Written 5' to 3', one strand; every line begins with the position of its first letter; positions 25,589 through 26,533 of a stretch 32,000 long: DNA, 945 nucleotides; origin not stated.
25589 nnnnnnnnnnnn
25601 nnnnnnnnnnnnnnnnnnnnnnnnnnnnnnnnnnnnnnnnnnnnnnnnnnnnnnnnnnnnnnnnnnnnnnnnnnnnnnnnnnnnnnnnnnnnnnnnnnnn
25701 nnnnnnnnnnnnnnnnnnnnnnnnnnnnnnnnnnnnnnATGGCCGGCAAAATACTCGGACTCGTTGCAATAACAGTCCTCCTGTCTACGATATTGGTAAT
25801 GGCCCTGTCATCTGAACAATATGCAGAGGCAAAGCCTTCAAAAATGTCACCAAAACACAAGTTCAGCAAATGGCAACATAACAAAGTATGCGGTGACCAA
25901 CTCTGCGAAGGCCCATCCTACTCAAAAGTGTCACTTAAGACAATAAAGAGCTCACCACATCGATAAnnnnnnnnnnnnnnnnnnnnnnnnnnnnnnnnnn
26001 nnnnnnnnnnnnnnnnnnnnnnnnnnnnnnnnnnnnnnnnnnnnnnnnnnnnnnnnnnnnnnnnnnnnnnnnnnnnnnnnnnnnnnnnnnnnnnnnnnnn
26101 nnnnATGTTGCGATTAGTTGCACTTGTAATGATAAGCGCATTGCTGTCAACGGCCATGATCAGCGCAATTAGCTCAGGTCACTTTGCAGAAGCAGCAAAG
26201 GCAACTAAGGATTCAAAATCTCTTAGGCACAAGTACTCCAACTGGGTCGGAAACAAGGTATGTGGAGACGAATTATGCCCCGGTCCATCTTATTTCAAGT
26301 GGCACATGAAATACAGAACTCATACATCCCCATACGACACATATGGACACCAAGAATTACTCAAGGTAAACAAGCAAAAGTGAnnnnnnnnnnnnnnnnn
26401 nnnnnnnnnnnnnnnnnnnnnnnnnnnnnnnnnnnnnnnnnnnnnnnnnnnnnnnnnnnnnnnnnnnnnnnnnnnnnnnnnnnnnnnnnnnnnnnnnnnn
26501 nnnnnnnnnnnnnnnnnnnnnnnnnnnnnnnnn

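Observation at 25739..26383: Tandem paralogous genes for small secreted, cationic, His/aromatic-rich peptides with a conserved C-G-D-x-L-C loop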

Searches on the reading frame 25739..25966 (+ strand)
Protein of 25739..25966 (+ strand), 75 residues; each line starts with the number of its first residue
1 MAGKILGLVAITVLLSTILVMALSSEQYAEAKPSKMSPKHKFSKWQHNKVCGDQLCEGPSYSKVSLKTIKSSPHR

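Call 7: search_protein_families(library=pfam, proteins=[window:25739-25966:+], max_evalue=0.1)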
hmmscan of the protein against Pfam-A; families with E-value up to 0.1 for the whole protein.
window:25739-25966:+ (75 aa): 1 family
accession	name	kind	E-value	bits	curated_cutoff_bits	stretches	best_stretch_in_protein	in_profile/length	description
PF19721.4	DUF6215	-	0.096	12.7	27.1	0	8-57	14-64/135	Family of unknown function (DUF6215)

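Call 26: search_protein_families(library=ncbifam, proteins=[window:25739-25966:+], max_evalue=0.1)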
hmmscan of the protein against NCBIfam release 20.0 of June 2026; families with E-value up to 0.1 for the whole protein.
window:25739-25966:+ (75 aa): 0 families

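Call 67: search_protein_families(library=phrogs, proteins=[window:25739-25963:+], max_evalue=0.1)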
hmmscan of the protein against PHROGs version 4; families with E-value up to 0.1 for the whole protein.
window:25739-25963:+ (75 aa): 0 families

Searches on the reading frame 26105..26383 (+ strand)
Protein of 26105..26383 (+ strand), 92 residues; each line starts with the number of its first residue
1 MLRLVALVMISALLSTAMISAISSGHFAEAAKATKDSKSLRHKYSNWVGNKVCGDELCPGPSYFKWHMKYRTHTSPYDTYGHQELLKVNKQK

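Call 7: search_protein_families(library=pfam, proteins=[window:26105-26383:+], max_evalue=0.1)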
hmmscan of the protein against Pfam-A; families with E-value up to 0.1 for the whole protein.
window:26105-26383:+ (92 aa): 0 families

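Call 8: find_homologous_proteins(query=window:26105-26380:+, max_evalue=0.01)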
Query window:26105-26380:+ (92 aa): 16 proteins with E <= 0.01 among 17 candidates.
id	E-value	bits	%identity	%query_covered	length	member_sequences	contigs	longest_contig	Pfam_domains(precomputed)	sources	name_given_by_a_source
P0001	2.8e-56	205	100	100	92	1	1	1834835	-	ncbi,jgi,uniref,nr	ncbi:hypothetical protein [Candidatus Nitrosotenuis sp. DW1]|uniref:hypothetical protein n=1 Tax=Can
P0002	5.9e-48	178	88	100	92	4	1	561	-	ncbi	-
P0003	2.3e-43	163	82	100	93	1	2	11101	-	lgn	-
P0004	7.6e-42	159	77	100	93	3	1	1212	-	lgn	-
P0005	8.7e-41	155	77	100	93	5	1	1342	-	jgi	jgi:hypothetical protein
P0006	3.5e-40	153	76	99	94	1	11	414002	-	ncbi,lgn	-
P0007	4.7e-40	153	77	100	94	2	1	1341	-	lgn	-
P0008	9.7e-40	152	75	99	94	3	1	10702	-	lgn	-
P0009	2.6e-38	147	74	100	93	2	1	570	-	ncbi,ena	-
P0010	5.2e-38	146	74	100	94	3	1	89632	-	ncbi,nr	ncbi:MAG: hypothetical protein HZA84_09520 [Thaumarchaeota archaeon]|nr:hypothetical protein [Nitros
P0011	2.0e-34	135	69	100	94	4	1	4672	-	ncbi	ncbi:MAG: hypothetical protein ACHQW9_01950 [Nitrososphaerales archaeon]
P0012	3.2e-31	125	66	96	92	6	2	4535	-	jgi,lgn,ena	jgi:hypothetical protein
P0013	2.1e-29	119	69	92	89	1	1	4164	-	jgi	jgi:hypothetical protein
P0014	1.4e-28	116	63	96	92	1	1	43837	-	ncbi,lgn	ncbi:MAG: hypothetical protein QW177_05665 [Candidatus Nitrosotenuis sp.]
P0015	8.4e-27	111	64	92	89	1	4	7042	-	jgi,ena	jgi:hypothetical protein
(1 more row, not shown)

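Call 12: find_encoding_contigs(protein=P0006, flank=4000, max_places=3)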
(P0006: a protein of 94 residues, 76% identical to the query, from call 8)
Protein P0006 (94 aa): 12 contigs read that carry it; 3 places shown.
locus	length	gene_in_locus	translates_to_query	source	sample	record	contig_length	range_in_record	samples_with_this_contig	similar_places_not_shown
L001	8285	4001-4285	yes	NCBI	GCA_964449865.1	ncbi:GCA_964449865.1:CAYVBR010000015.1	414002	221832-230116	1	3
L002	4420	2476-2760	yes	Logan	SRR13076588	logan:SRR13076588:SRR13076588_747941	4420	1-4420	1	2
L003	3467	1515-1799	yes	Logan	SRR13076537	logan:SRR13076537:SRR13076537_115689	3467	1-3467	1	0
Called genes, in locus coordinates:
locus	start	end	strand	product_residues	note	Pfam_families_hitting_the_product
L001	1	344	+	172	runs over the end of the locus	PF00281:Ribosomal_L5, PF00673:Ribosomal_L5_C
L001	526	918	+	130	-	PF00410:Ribosomal_S8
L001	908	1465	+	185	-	PF00347:Ribosomal_L6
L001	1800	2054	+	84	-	-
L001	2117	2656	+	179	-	-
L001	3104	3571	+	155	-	PF00293:NUDIX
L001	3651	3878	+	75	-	-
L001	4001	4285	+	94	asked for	-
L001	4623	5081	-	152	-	-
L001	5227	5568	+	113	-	-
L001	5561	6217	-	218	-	-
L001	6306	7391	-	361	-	PF00578:AhpC-TSA, PF08534:Redoxin, PF13905:Thioredoxin_8 (weak), PF17991:Thioredoxin_10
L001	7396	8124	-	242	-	PF02683:DsbD_TM (weak)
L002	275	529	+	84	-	-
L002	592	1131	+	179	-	-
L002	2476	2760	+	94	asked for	-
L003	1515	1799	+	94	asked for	-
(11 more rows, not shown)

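Call 13: find_encoding_contigs(protein=P0010, flank=4000, max_places=2)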
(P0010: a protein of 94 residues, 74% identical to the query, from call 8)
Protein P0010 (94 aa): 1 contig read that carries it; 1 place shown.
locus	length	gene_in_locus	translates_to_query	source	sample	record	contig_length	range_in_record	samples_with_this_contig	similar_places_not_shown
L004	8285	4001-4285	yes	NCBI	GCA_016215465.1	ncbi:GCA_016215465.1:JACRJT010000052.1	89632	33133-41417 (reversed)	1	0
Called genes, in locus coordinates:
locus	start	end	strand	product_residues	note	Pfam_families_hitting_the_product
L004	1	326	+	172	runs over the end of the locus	PF00281:Ribosomal_L5, PF00673:Ribosomal_L5_C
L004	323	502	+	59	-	PF00253:Ribosomal_S14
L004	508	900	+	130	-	PF00410:Ribosomal_S8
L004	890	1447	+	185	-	PF00347:Ribosomal_L6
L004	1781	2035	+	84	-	-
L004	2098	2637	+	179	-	-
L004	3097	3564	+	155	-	PF00293:NUDIX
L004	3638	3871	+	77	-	-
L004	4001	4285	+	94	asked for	-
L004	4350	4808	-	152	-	-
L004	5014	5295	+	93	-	-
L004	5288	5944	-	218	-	-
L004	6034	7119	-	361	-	PF00578:AhpC-TSA, PF08534:Redoxin, PF13905:Thioredoxin_8 (weak), PF17991:Thioredoxin_10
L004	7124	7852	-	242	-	PF02683:DsbD_TM (weak)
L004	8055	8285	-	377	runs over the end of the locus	PF00155:Aminotran_1_2, PF01212:Beta_elim_lyase (faint)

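Call 14: find_encoding_contigs(protein=P0014, flank=4000, max_places=2)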
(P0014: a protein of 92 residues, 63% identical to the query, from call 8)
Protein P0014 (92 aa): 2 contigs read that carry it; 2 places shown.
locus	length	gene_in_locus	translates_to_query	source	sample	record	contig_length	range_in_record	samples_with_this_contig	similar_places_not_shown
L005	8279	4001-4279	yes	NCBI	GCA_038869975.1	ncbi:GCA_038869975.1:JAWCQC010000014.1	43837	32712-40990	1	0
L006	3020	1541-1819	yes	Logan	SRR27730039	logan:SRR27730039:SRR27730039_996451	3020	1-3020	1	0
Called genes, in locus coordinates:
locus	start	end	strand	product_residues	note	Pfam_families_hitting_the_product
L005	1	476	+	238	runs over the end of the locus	PF08071:RS4NT, PF00900:Ribosomal_S4e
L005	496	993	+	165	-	PF00281:Ribosomal_L5, PF00673:Ribosomal_L5_C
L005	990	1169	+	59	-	PF00253:Ribosomal_S14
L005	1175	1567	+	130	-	PF00410:Ribosomal_S8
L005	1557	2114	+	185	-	PF00347:Ribosomal_L6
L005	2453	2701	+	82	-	-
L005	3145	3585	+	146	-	PF00293:NUDIX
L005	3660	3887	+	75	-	-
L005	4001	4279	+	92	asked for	-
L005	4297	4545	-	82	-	-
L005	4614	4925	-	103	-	-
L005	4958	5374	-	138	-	-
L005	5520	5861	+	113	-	-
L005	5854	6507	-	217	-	-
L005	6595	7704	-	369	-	PF00578:AhpC-TSA, PF08534:Redoxin, PF13905:Thioredoxin_8 (weak), PF17991:Thioredoxin_10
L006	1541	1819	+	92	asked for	-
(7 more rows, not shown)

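Call 26: search_protein_families(library=ncbifam, proteins=[window:26105-26383:+], max_evalue=0.1)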
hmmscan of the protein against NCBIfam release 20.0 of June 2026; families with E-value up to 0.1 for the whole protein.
window:26105-26383:+ (92 aa): 0 families

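Call 38: find_homologous_proteins(query=A4, max_evalue=0.001)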
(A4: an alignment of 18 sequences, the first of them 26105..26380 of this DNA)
Query A4 (18 sequences) (92 aa, profile of the alignment): 180 proteins with E <= 0.001 among 2561 candidates; the best 120 are listed.
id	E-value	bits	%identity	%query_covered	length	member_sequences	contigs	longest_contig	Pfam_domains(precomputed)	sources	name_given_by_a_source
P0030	9.6e-33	130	63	100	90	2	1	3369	-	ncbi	-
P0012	1.9e-32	129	66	96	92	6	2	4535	-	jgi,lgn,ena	jgi:hypothetical protein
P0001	2.4e-32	128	100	100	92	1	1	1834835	-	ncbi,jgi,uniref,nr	ncbi:hypothetical protein [Candidatus Nitrosotenuis sp. DW1]|uniref:hypothetical protein n=1 Tax=Can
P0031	4.0e-32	128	61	100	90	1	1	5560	-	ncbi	ncbi:MAG: hypothetical protein ACREAX_00565 [Candidatus Nitrosotenuis sp.]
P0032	4.2e-32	128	59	100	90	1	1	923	-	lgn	-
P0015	4.3e-32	128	64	92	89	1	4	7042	-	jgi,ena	jgi:hypothetical protein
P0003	5.3e-32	127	82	100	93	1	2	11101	-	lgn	-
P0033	6.8e-32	127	61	100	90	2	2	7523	-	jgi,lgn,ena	jgi:hypothetical protein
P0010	9.9e-32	126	74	100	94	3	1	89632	-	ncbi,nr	ncbi:MAG: hypothetical protein HZA84_09520 [Thaumarchaeota archaeon]|nr:hypothetical protein [Nitros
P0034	1.0e-31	126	61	96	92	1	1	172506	-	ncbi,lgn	ncbi:MAG: hypothetical protein AB1608_04540 [Thermoproteota archaeon]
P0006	1.1e-31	126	76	99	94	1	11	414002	-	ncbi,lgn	-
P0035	1.6e-31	126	67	92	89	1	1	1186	-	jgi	jgi:hypothetical protein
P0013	3.0e-31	125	69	92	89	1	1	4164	-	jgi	jgi:hypothetical protein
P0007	5.1e-31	124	77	100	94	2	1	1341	-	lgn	-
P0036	4.2e-30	121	59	100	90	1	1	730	-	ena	-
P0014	5.1e-30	121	63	96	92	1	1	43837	-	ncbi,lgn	ncbi:MAG: hypothetical protein QW177_05665 [Candidatus Nitrosotenuis sp.]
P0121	6.0e-21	92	38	83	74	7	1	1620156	-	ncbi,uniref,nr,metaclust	ncbi:hypothetical protein [Candidatus Nitrosotenuis cloacae]|uniref:Uncharacterized protein n=1 Tax=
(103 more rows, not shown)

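Call 64: find_encoding_contigs(protein=P0121, flank=4000, max_places=1)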
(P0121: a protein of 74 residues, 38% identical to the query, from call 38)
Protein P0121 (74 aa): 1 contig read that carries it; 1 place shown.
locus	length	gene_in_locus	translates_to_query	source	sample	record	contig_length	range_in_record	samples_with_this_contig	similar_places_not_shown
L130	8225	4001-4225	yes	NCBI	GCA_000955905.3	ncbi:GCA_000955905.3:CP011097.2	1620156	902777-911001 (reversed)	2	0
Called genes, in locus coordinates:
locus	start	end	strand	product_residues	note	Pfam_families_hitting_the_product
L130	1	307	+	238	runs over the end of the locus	PF08071:RS4NT, PF00900:Ribosomal_S4e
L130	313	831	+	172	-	PF00281:Ribosomal_L5, PF00673:Ribosomal_L5_C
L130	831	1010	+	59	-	PF00253:Ribosomal_S14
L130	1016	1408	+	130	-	PF00410:Ribosomal_S8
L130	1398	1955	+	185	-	PF00347:Ribosomal_L6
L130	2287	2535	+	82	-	-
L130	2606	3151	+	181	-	-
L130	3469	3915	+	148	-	PF00293:NUDIX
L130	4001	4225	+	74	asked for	-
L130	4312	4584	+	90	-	-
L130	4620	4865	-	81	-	-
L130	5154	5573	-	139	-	-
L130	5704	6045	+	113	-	-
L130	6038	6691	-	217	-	-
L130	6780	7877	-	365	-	PF00578:AhpC-TSA, PF08534:Redoxin, PF17991:Thioredoxin_10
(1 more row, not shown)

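Call 67: search_protein_families(library=phrogs, proteins=[window:26105-26380:+], max_evalue=0.1)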
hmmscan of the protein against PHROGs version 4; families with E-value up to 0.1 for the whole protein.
window:26105-26380:+ (92 aa): 1 family
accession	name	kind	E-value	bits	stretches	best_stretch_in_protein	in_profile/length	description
phrog_28830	-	unknown function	0.099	13.5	0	15-85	59-132/171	-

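Call 68: search_dna_similar(query=window:26105-26380:+, collection=phages, mode=protein, max_evalue=1, max_rows=5)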
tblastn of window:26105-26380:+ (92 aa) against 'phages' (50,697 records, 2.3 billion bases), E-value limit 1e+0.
No match.

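Call 87: find_related_loci(query=A4, collection=viral_contigs, flank=3000)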
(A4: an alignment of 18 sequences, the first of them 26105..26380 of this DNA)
Query A4 (92 aa) in viral_contigs; peptide patterns used: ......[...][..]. (x = any residue, [..] = any of these).
2 stretches matched a pattern, but none encodes a relative of the query by tblastn (E <= 1e-3).
